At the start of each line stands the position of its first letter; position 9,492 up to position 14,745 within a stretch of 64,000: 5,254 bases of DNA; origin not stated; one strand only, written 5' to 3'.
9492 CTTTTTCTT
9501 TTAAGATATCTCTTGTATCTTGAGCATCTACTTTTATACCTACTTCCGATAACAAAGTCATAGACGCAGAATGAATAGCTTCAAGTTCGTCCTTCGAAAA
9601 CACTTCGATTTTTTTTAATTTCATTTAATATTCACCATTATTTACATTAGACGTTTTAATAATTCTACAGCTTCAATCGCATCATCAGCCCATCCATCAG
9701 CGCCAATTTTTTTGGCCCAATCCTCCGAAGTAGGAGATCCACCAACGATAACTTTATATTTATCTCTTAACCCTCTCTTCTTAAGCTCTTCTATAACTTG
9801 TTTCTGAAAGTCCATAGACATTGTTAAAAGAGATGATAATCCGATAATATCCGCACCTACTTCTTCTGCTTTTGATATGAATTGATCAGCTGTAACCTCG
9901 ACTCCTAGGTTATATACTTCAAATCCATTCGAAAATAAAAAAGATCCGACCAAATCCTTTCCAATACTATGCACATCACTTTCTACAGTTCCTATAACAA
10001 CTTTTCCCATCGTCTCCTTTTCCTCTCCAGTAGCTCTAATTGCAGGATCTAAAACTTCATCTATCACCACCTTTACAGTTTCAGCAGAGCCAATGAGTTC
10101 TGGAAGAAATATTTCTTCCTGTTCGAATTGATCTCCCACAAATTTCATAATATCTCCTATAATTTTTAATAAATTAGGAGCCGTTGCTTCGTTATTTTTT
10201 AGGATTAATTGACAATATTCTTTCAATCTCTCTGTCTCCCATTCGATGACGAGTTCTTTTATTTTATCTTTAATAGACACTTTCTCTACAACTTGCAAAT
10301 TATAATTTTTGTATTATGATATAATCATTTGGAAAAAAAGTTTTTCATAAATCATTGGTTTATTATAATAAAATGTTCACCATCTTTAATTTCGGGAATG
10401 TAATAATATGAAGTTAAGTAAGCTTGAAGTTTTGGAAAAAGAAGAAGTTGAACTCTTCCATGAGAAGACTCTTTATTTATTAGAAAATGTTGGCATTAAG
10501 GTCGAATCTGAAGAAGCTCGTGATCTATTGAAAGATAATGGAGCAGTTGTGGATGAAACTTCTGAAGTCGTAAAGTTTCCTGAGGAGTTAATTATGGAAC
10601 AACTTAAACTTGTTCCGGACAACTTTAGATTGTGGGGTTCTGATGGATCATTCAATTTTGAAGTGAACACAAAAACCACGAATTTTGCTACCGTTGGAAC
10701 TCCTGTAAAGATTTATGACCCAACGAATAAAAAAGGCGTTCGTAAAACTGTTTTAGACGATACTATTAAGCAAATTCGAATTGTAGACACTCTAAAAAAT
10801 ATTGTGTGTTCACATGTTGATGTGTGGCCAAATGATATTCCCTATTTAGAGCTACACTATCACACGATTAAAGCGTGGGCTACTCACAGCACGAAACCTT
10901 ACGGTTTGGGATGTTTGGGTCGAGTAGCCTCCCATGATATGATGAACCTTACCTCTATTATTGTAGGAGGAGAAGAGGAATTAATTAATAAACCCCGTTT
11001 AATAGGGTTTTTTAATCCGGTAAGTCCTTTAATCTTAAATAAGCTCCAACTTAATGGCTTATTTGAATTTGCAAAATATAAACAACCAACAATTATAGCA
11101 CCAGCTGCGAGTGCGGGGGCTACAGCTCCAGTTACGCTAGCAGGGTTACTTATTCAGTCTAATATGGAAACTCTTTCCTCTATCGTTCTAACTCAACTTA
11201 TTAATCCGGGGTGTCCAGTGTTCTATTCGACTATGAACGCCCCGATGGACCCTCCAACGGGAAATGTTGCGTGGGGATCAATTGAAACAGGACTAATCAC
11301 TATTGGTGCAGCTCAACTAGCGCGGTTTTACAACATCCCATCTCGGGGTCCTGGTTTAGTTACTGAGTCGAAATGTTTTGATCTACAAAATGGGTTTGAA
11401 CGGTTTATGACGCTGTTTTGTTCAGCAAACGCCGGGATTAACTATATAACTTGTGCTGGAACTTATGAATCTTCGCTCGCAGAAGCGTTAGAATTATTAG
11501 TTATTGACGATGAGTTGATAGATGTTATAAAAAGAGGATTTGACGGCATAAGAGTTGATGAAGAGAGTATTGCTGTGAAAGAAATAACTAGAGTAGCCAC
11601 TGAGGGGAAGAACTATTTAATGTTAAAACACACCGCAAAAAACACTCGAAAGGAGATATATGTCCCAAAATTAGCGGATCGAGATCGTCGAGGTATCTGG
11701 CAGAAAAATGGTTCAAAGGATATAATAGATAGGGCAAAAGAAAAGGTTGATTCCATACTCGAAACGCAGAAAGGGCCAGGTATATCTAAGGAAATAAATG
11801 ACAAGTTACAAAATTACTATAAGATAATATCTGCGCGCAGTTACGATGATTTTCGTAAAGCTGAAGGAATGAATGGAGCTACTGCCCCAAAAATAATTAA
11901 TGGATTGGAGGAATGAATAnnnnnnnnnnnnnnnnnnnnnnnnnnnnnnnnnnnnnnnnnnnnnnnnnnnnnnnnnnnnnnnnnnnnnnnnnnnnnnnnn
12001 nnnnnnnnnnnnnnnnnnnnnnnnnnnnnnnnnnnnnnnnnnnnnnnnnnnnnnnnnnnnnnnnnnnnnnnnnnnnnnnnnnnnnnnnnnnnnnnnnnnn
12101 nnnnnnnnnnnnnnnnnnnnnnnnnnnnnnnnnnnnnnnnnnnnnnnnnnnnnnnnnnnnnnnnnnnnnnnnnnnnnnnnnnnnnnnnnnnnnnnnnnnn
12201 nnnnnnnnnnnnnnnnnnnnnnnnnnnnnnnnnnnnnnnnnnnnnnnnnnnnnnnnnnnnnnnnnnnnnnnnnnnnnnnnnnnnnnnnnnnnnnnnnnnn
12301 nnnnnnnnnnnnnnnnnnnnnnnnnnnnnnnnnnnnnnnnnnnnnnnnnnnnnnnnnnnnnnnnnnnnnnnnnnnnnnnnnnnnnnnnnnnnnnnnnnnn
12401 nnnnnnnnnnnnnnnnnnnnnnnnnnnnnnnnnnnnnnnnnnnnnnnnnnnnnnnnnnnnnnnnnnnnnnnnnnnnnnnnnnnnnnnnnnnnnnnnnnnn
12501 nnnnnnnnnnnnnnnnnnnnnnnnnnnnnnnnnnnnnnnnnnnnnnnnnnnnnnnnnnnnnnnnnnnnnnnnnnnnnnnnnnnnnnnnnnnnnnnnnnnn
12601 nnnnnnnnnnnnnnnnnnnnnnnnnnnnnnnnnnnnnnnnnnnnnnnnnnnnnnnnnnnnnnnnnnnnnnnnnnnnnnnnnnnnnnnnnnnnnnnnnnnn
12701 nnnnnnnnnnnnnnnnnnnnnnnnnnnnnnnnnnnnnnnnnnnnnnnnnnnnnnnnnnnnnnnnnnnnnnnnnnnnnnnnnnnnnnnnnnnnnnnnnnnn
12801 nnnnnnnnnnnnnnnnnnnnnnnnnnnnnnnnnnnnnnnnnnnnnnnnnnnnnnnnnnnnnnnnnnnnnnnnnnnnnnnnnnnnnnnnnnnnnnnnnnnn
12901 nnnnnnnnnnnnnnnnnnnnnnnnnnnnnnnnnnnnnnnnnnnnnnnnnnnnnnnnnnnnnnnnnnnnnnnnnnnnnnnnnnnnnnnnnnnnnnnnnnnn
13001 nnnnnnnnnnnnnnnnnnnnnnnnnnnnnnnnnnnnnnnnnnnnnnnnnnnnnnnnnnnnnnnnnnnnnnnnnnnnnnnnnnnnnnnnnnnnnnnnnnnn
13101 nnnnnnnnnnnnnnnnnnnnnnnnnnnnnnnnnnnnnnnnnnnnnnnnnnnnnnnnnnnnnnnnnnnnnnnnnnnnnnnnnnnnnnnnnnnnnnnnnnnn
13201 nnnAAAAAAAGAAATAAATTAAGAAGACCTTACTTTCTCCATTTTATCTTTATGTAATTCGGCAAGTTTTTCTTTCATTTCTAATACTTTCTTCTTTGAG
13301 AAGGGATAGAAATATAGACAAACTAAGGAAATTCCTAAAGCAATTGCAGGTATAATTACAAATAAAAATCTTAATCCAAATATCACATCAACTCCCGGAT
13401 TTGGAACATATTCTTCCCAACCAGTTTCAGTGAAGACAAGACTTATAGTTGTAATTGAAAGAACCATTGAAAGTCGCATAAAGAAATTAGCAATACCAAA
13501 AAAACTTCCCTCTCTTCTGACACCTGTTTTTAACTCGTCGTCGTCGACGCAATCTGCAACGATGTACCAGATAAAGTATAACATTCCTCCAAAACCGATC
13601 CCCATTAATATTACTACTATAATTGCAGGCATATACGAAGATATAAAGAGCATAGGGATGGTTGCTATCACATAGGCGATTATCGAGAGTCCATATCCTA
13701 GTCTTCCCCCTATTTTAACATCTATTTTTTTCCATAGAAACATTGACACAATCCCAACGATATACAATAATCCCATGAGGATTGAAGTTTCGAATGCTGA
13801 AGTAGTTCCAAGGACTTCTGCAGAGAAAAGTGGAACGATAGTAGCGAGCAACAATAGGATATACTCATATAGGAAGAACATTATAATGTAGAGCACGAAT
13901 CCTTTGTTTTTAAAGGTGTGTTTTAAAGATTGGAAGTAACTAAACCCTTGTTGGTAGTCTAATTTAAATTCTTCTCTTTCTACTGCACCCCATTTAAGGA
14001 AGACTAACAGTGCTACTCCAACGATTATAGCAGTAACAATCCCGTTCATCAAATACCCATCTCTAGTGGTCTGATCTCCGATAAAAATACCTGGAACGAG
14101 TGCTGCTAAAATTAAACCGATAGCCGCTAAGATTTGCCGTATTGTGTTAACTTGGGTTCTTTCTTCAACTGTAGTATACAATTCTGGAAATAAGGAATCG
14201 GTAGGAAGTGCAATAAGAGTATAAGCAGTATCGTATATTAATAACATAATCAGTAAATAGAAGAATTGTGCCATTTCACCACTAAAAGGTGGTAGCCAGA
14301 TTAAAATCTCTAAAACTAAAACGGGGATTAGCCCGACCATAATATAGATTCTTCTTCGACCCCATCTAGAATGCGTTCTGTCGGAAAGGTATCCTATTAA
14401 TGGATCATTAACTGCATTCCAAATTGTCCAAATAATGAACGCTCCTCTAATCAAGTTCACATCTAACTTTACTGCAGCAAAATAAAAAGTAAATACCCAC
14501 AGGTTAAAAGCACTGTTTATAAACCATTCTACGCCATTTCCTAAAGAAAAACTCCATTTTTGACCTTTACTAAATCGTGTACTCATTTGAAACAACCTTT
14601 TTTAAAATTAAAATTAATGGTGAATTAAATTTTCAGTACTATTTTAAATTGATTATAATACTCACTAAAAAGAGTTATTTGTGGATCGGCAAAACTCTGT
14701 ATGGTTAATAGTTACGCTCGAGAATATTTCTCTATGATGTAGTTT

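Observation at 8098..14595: Paired non-pyrrolysine MttB methyltransferases, corrinoid protein, PLP gamma-lyase and transporter: candidate new methyl-substrate pathway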

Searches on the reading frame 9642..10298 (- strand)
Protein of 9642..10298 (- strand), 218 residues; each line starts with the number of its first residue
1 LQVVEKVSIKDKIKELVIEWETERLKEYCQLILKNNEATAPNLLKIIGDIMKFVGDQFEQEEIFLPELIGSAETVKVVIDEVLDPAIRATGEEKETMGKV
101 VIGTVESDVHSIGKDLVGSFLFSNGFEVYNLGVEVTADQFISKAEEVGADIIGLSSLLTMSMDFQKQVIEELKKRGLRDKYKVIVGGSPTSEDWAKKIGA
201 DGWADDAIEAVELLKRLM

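Call 3: search_protein_families(library=pfam, proteins=[window:9642-10298:-])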
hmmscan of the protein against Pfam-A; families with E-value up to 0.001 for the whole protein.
window:9642-10298:- (218 aa): 2 families
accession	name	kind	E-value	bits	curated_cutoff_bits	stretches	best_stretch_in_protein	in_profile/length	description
PF02310.24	B12-binding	-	4.8e-26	91.4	32.1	1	98-211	1-120/121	B12 binding domain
PF02607.22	B12-binding_2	-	1.5e-09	38.3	23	1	11-80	3-71/74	B12 binding domain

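Call 4: search_protein_families(library=ncbifam, proteins=[window:9642-10298:-])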
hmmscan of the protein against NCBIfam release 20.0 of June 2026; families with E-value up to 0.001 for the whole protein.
window:9642-10298:- (218 aa): 15 families
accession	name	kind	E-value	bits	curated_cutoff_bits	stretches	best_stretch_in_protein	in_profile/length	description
NF047995.1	corrinoid_MtgC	exception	8.6e-56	188.8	310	1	9-218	4-213/215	glycine betaine-specific corrinoid protein MtgC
TIGR02370.1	pyl_corrinoid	subfamily_domain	4.7e-47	159.9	215.3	1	46-210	35-197/197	methyltransferase cognate corrinoid protein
NF041607.1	dimeth_corrin_MtbC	equivalog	5.2e-47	160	350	1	46-217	33-202/203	dimethylamine corrinoid protein MtbC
NF047996.1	corrin_MtgC_2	exception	2.9e-42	144.5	370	1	9-218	4-210/212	glycine betaine-specific corrinoid protein MtgC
TIGR02082.1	metH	equivalog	9.1e-37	126.2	1010.85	1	7-218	644-858/1182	methionine synthase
NF007024.0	PRK09490.1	equivalog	3.8e-31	107.7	1497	1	49-193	701-845/1234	methionine synthase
NF040655.1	MtaC_Meth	equivalog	2.4e-19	69.4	420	1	50-213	76-233/253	methanol--corrinoid protein MtaC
NF040669.1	MtaC2_Meth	equivalog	1e-18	67.7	450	1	46-213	79-241/267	methanol--corrinoid protein MtaC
NF002612.0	PRK02261.1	equivalog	8.5e-17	61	110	1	98-188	4-93/148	methylaspartate mutase subunit S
TIGR01501.1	MthylAspMutase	equivalog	2.8e-13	49.8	135.8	1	100-188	4-91/134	methylaspartate mutase subunit S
NF052385.1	Lys_5_6_beta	equivalog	3.5e-11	43.2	280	1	103-201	107-217/241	lysine 5,6-aminomutase subunit beta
TIGR00640.1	acid_CoA_mut_C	subfamily_domain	1.1e-08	35.2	57.45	1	99-195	4-99/132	methylmalonyl-CoA mutase C-terminal domain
NF040743.1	ornith_mutase_E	equivalog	2.5e-08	32.4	800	1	87-202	587-707/730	D-ornithine 4,5-aminomutase subunit OraE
NF006944.0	PRK09426.1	equivalog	2.9e-07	28.8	876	1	89-194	581-685/721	methylmalonyl-CoA mutase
NF052513.1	TransRegCarH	equivalog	1.5e-05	24.4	400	1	43-201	116-262/274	HTH-type transcriptional repressor CarH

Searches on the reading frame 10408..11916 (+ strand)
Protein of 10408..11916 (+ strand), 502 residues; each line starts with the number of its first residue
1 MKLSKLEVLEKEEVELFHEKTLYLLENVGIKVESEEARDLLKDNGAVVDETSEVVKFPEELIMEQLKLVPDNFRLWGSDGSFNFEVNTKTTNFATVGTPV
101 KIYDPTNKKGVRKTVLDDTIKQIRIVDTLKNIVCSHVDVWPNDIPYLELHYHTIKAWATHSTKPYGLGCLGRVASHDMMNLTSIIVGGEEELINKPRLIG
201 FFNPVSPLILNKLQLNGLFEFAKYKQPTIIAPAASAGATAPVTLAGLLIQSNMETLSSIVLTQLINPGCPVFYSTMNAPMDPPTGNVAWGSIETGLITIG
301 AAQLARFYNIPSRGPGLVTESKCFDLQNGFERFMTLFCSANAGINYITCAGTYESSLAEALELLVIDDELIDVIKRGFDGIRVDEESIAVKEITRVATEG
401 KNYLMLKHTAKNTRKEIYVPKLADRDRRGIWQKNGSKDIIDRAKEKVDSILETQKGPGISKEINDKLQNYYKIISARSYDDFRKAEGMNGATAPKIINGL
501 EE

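Call 3: search_protein_families(library=pfam, proteins=[window:10408-11916:+])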
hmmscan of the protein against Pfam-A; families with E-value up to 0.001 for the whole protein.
window:10408-11916:+ (502 aa): 1 family
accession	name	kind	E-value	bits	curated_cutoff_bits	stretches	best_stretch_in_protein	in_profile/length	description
PF06253.16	MTTB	-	1.5e-95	320.6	25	1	3-470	28-491/500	Trimethylamine methyltransferase (MTTB)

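Call 4: search_protein_families(library=ncbifam, proteins=[window:10408-11916:+])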
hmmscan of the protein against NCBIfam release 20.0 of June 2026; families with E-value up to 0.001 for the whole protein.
window:10408-11916:+ (502 aa): 1 family
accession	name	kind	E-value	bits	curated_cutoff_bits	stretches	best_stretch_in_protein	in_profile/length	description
TIGR02369.2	trimeth_pyl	equivalog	5.3e-111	371.4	525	1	5-469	2-463/469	[trimethylamine--corrinoid protein] Co-methyltransferase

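Call 9: find_homologous_proteins(query=window:10408-11916:+)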
Query window:10408-11916:+ (502 aa): 865 proteins with E <= 0.001 among 8000 candidates; the best 120 are listed.
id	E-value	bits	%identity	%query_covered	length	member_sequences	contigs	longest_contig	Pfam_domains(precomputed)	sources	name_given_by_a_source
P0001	0.0e+0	1079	94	100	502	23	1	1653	PF06253.17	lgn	-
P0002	1.6e-293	992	86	100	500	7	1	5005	PF06253.17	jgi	-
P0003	3.0e-290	981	84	100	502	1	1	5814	PF06253.17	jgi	jgi:trimethylamine--corrinoid protein Co-methyltransferase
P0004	1.7e-289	978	84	100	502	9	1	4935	PF06253.17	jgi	jgi:trimethylamine--corrinoid protein Co-methyltransferase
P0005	1.8e-289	978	84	100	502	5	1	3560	PF06253.17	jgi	jgi:trimethylamine--corrinoid protein Co-methyltransferase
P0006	2.0e-289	978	84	100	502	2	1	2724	PF06253.17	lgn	-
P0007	2.3e-288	975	84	100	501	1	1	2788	PF06253.17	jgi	jgi:trimethylamine--corrinoid protein Co-methyltransferase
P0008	3.8e-288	974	83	100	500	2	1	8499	PF06253.17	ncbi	ncbi:MAG: trimethylamine methyltransferase family protein [Promethearchaeota archaeon]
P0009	7.9e-288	973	84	100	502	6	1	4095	PF06253.17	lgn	-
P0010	1.0e-287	972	84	100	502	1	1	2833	PF06253.17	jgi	-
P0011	1.8e-287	972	84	100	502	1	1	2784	PF06253.17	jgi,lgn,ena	-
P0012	4.9e-287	970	83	100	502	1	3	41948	PF06253.17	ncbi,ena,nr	ncbi:MAG: trimethylamine methyltransferase family protein [Candidatus Lokiarchaeota archaeon]|nr:tri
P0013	2.7e-286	968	83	100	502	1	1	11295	PF06253.17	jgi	-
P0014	1.2e-285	966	84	99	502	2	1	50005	PF06253.17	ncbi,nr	ncbi:MAG: hypothetical protein EAX91_10250 [Candidatus Lokiarchaeota archaeon]|nr:hypothetical prote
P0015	1.0e-283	959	82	100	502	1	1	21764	PF06253.17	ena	-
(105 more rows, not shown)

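Call 17: search_solved_structures(query=window:10408-11916:+, max_evalue=0.001, show_alignments=2)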
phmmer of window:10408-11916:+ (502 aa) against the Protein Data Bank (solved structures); distinct sequences matched with E-value up to 0.001: 5.
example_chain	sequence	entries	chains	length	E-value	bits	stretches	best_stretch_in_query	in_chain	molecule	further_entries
9yce_A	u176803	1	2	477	1.1e-64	222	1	3-470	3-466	Glycine betaine methyltransferase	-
2qne_A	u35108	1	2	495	1.4e-64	221.6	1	3-470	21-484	Putative methyltransferase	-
7xcl_A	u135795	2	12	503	9e-63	215.7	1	6-464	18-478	Trimethylamine methyltransferase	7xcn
7xcm_A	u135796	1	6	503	1.3e-62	215.2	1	6-464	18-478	Trimethylamine methyltransferase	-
4yyc_A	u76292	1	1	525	9.6e-49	169.4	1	3-470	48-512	Putative trimethylamine methyltransferase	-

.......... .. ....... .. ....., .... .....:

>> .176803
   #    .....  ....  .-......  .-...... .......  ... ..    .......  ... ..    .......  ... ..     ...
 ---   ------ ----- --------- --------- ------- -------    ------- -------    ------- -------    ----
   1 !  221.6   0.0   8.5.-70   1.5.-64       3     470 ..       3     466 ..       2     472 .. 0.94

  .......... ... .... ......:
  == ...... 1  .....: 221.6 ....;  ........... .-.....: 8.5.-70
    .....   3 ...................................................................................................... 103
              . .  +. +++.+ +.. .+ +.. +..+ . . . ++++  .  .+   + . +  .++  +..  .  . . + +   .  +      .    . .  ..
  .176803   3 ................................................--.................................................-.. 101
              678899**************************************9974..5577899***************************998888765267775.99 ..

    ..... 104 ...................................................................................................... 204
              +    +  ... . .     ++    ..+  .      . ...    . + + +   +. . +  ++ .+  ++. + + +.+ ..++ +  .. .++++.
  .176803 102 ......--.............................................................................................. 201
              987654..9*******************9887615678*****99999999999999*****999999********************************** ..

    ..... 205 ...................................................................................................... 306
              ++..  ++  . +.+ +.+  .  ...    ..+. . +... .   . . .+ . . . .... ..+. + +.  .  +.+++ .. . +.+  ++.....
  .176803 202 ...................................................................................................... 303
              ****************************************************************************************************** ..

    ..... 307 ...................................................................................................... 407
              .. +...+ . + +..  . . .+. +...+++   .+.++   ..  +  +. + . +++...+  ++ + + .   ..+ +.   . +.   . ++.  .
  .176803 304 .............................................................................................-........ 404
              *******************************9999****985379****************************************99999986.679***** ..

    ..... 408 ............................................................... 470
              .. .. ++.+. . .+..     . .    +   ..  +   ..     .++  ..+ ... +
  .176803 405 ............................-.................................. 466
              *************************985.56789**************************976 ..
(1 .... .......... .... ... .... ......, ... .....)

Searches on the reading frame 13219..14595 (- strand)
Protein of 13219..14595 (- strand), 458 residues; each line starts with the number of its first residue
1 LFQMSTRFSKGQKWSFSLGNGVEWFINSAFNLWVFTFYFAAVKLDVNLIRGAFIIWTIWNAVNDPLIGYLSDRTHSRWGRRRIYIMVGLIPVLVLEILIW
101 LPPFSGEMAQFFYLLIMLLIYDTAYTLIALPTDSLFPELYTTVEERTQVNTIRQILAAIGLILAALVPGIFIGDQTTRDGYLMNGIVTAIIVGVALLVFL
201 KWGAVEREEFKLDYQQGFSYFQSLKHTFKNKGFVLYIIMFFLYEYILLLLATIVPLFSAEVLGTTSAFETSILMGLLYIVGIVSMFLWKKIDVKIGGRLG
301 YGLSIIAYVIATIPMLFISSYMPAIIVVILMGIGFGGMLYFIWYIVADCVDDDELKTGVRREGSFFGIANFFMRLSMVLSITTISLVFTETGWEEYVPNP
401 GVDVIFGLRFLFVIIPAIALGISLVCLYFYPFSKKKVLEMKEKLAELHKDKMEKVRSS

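Call 3: search_protein_families(library=pfam, proteins=[window:13219-14595:-])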
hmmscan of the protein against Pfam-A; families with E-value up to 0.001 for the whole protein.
window:13219-14595:- (458 aa): 2 families
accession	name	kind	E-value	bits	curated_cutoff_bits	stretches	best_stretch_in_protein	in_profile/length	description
PF13347.12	MFS_2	-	3.2e-62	210.9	27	1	25-433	11-426/427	MFS/sugar transport protein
PF07690.21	MFS_1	-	4.6e-25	88.7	33.4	1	28-380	13-346/347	Major Facilitator Superfamily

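Call 4: search_protein_families(library=ncbifam, proteins=[window:13219-14595:-])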
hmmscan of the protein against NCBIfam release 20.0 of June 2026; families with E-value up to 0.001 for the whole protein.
window:13219-14595:- (458 aa): 6 families
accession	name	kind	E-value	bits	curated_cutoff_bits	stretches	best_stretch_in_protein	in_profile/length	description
TIGR00792.1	gph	subfamily_domain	3.6e-46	157.7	231.35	1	14-445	2-435/437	glycoside-pentoside-hexuronide (GPH):cation symporter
NF007749.0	PRK10429.1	equivalog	3.1e-31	108.7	456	1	8-444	3-447/473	melibiose:sodium transporter MelB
NF007237.0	PRK09669.1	subfamily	1.9e-30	105.9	610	1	6-454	4-452/461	putative symporter YagG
NF007353.0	PRK09848.1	equivalog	1.1e-27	96.9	528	1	16-450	13-447/457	glucuronide transporter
NF008526.0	PRK11462.1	equivalog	1.7e-17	63.3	836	1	10-451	8-449/460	glycoside-pentoside-hexuronide family transporter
TIGR01301.1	GPH_sucrose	subfamily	2.4e-05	23.4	511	1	57-99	49-91/476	sucrose/proton symporter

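Call 92: search_solved_structures(query=window:13219-14595:-, max_evalue=0.001)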
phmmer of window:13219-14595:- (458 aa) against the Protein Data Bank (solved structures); distinct sequences matched with E-value up to 0.001: 8.
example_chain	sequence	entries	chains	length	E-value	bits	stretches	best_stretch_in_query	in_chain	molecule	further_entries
7oix_B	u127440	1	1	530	2.6e-22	82.4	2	175-448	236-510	Isoform 2 of Sodium-dependent lysophosphatidylcholine symporter 1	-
7mjs_X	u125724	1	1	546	1e-21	80.5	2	177-451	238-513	Major Facilitator Superfamily Domain containing 2A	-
7n98_A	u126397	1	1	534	5.4e-19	71.5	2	176-450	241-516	Sodium-dependent lysophosphatidylcholine symporter 1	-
8d2s_A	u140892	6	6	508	2.4e-17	66.1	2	7-173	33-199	Sodium-dependent lysophosphatidylcholine symporter 1-B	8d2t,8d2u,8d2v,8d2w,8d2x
4m64_A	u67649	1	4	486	2.3e-15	59.6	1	13-431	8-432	Melibiose carrier protein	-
8t60_A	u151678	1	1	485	2.5e-15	59.5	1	14-431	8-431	Melibiose permease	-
8fq9_A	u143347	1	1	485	7.2e-15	57.9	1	14-431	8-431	Melibiose permease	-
7l16_A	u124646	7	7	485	3.6e-14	55.6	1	14-431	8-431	Melibiose carrier protein | Melibiose permease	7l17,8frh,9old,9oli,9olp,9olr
